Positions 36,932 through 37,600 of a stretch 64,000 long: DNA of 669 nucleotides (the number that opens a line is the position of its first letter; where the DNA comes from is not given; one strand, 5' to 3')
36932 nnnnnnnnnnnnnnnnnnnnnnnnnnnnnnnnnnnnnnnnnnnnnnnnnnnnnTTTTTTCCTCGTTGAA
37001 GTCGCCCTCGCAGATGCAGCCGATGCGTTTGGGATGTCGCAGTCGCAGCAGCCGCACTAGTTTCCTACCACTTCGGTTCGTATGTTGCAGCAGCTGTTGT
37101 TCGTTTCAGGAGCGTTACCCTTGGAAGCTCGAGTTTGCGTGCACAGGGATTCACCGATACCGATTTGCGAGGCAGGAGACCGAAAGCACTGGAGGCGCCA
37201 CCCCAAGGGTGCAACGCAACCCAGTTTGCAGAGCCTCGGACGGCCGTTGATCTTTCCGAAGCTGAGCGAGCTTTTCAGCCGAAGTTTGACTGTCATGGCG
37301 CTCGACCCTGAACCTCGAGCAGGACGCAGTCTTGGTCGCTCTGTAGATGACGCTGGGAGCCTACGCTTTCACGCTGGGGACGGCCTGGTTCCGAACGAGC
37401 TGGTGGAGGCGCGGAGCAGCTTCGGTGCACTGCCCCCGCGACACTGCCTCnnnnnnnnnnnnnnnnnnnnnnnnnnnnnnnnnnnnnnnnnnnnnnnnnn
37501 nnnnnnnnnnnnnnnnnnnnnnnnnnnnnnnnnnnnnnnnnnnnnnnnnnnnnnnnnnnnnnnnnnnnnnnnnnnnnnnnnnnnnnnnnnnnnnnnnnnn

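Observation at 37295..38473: MIP-family channel with both NPA boxes altered (NPF and NGA) and a long C-terminal tail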

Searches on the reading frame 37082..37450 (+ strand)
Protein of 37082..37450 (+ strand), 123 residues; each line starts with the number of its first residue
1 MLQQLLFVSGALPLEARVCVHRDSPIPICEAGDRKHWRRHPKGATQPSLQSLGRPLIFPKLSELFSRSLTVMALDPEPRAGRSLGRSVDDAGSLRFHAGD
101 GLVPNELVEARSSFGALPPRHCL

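Call 7: search_protein_families(library=pfam, proteins=[window:37082-37450:+], max_evalue=10)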
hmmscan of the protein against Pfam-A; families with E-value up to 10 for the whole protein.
window:37082-37450:+ (123 aa): 0 families
